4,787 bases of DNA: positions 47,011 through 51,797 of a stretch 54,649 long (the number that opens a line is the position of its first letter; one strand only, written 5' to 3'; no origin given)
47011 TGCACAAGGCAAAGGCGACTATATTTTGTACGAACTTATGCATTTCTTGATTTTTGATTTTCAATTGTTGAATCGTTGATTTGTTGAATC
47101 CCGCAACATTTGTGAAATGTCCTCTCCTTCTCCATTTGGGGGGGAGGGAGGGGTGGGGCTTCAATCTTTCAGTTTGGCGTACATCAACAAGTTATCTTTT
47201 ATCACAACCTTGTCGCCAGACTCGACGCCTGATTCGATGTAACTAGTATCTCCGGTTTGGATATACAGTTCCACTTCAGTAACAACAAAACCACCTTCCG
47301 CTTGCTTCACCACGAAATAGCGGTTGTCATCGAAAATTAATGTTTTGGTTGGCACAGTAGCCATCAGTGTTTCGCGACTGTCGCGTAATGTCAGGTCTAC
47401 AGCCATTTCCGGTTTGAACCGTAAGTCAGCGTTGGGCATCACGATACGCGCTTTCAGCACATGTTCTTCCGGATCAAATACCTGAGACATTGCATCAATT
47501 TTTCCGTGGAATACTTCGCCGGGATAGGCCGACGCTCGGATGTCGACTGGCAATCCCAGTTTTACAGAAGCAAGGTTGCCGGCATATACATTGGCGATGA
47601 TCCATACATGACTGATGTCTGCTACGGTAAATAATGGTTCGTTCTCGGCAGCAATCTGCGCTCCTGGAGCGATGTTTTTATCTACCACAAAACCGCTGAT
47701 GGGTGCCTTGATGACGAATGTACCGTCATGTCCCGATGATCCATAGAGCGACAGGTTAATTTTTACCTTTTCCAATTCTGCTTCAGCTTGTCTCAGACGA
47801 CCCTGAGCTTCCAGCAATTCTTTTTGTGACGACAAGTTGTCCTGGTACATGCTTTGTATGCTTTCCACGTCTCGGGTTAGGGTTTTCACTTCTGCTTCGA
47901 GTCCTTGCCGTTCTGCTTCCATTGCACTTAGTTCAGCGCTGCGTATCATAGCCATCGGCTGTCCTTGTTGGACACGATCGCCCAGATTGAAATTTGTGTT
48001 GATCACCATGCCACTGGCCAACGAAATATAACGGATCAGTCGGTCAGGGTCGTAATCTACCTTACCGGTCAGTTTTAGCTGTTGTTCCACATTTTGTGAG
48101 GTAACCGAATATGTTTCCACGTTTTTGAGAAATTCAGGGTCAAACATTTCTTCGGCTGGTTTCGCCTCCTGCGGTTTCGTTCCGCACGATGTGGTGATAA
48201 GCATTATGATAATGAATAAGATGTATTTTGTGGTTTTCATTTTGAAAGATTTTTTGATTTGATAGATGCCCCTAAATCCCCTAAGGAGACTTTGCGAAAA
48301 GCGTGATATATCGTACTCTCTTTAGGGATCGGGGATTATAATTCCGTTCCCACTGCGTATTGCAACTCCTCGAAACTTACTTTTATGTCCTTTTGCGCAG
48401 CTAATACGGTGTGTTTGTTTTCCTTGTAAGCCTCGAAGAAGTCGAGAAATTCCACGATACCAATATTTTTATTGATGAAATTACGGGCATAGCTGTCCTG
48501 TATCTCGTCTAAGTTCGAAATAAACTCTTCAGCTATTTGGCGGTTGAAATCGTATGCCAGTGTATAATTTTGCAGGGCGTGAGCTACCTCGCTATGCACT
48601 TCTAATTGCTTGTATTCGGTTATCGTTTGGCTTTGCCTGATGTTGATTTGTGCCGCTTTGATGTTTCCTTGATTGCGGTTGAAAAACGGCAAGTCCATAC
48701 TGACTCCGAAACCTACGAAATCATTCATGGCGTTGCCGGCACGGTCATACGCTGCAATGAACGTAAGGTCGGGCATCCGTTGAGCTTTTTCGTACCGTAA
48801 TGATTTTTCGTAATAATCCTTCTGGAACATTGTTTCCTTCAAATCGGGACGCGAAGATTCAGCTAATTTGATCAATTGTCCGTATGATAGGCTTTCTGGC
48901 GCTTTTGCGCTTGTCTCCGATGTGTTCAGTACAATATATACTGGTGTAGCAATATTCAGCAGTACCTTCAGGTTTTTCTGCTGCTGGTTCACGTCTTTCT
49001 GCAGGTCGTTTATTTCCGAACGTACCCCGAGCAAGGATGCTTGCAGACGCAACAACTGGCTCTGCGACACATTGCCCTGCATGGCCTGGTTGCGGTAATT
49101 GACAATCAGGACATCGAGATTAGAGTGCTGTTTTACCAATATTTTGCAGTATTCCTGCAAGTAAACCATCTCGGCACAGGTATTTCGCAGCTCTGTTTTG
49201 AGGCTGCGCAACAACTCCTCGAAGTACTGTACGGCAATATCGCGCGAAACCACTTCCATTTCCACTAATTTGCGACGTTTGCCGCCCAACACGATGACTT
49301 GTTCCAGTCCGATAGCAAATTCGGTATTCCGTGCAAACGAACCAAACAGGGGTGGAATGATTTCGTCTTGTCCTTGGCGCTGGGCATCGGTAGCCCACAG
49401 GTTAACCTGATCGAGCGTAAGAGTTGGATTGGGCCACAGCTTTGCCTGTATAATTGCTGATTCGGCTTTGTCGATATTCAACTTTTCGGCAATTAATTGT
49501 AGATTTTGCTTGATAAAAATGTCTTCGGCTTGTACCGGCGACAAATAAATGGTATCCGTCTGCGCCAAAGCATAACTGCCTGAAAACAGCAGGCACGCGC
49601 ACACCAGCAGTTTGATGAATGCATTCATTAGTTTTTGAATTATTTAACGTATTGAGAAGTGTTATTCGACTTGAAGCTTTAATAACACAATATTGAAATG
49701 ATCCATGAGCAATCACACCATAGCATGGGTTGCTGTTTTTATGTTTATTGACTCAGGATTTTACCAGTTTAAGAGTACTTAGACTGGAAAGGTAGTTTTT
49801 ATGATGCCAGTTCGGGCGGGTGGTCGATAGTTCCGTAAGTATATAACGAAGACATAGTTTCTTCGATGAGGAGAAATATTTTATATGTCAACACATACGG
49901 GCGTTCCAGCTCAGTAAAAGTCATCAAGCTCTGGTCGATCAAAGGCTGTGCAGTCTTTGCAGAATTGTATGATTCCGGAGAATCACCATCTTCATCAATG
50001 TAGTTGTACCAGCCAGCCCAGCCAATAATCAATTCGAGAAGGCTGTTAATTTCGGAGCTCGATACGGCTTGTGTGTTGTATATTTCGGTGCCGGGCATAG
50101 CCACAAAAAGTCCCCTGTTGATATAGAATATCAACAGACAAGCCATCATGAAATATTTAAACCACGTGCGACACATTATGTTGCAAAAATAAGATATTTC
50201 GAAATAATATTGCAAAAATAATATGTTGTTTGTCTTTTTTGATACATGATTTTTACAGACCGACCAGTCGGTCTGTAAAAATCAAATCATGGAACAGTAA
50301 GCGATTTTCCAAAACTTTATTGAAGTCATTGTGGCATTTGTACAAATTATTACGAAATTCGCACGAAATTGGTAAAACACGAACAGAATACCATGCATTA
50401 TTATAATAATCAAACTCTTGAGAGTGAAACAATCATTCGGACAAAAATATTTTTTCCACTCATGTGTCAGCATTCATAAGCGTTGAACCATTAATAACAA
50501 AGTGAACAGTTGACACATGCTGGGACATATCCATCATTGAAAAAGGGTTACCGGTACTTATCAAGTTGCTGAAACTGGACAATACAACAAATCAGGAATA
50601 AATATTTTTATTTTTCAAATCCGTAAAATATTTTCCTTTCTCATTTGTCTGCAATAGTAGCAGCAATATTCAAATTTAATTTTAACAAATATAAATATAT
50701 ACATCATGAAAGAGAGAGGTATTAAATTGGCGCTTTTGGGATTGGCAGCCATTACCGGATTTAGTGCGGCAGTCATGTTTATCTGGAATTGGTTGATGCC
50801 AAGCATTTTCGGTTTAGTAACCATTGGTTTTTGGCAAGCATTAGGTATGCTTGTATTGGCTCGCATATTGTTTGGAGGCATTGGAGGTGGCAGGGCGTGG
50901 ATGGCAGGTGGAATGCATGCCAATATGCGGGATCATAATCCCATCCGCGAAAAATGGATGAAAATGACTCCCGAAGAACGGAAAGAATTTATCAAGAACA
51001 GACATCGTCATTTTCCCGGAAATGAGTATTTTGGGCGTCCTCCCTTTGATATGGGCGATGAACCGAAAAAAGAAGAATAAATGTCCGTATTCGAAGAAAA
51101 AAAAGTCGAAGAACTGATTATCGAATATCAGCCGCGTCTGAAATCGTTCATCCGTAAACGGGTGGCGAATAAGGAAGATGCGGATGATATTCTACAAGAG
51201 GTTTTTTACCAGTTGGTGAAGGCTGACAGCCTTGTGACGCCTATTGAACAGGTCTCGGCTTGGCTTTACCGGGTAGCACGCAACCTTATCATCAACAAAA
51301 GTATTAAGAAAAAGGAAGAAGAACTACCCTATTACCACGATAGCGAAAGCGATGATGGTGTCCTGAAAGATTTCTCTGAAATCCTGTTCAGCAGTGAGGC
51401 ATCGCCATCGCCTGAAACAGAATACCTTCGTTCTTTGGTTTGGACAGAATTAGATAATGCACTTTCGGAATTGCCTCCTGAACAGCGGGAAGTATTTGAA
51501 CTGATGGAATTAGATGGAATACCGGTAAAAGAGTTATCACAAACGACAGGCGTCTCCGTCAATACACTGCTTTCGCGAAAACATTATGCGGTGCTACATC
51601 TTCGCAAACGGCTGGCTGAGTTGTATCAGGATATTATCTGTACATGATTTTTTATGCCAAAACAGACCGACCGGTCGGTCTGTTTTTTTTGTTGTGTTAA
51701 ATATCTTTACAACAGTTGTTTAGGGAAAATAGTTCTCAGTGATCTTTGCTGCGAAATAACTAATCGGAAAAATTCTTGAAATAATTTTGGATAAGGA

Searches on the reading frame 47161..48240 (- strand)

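Call 27: search_protein_families(library=pfam, proteins=[window:47161-48240:-])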
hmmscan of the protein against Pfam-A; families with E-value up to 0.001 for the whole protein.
window:47161-48240:- (359 aa): 2 families
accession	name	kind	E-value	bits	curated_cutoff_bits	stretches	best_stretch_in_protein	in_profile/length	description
PF16576.10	HlyD_D23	-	1.1e-39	136.4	30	1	51-281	2-214/214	Barrel-sandwich domain of CusB or HlyD membrane-fusion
PF13437.12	HlyD_3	-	6.7e-16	59.4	22.2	1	176-271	1-96/106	HlyD family secretion protein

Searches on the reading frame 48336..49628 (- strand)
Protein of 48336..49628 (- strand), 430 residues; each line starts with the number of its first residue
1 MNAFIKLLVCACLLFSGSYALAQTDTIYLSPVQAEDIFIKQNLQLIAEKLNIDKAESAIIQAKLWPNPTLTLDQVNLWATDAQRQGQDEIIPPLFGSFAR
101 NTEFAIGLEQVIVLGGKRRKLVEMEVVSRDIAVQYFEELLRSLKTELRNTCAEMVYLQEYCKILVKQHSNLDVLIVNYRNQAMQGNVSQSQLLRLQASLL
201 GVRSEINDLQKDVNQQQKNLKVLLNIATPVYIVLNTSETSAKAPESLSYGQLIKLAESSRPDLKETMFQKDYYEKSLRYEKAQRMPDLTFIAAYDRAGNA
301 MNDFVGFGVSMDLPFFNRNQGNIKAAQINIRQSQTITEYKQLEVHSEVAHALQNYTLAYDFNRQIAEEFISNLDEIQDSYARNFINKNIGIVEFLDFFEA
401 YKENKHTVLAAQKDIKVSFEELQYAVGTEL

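Call 27: search_protein_families(library=pfam, proteins=[window:48336-49628:-])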
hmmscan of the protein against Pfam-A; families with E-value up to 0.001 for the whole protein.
window:48336-49628:- (430 aa): 1 family
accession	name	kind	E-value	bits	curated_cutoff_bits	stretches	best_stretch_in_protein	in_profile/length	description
PF02321.23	OEP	-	8.2e-38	130.5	22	2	251-427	3-187/187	Outer membrane efflux protein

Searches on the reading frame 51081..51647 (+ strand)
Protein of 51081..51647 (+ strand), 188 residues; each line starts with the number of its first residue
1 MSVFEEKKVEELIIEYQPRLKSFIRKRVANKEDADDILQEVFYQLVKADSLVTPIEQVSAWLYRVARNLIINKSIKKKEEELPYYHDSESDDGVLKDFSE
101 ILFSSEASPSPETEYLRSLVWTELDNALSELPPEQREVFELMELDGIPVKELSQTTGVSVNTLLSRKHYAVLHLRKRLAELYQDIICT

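Call 61: search_protein_families(library=ncbifam, proteins=[window:51081-51647:+], max_evalue=0.01)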
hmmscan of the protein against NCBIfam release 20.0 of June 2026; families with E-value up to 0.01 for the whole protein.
window:51081-51647:+ (188 aa): 88 families (the best 25 are shown)
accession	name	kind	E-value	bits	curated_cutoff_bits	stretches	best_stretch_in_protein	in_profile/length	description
NF009166.1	PRK12513.1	equivalog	6.8e-31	107.5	206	1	10-181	25-189/193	RNA polymerase sigma factor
TIGR02937.1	sigma70-ECF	superfamily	5.2e-27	94.5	42.9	1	9-178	3-165/165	sigma-70 family RNA polymerase sigma factor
TIGR02985.1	Sig70_bacteroi1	subfamily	7.6e-25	88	126.4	1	9-178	3-162/162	RNA polymerase sigma-70 factor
TIGR02959.1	SigZ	equivalog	1.1e-24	87.2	168.65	1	15-179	3-149/170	RNA polymerase sigma factor SigZ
NF007215.0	PRK09637.1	equivalog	2.2e-23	83.2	212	1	8-179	2-155/181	RNA polymerase sigma factor SigZ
TIGR02950.1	SigM_subfam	subfamily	1.8e-19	70.1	147.95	1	9-177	2-157/159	RNA polymerase sigma factor, SigM family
NF058625.1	sigma_PG0214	equivalog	1.5e-17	63.8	130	1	7-164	4-150/170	GFO_1088 family ECF-type sigma factor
TIGR02947.1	SigH_actino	hypoth_equivalog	5.6e-17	62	251.55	1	10-181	14-182/193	RNA polymerase sigma-70 factor, TIGR02947 family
NF007227.0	PRK09645.1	subfamily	2.7e-16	60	202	1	5-181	11-173/177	sigma-70 family RNA polymerase sigma factor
NF009171.0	PRK12518.1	equivalog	6.1e-16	58.8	208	1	9-179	29-185/191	RNA polymerase sigma factor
TIGR02952.1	Sig70_famx2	equivalog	1.6e-15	57.4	206.45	1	11-177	15-169/170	ECF subfamily RNA polymerase sigma factor, BldN family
TIGR02989.1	Sig-70_gvs1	subfamily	1.7e-15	57.3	124.55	1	9-165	3-145/158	RNA polymerase sigma-70 factor, Rhodopirellula/Verrucomicrobium family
NF007223.0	PRK09641.1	equivalog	4.4e-15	56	209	1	11-180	22-186/187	RNA polymerase sigma factor SigW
NF005448.0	PRK07037.1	equivalog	4.4e-15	55.7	190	1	7-161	12-154/186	RNA polymerase factor sigma-70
TIGR02948.1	SigW_bacill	equivalog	8.9e-15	55.2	243.1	1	11-180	22-186/187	RNA polymerase sigma factor SigW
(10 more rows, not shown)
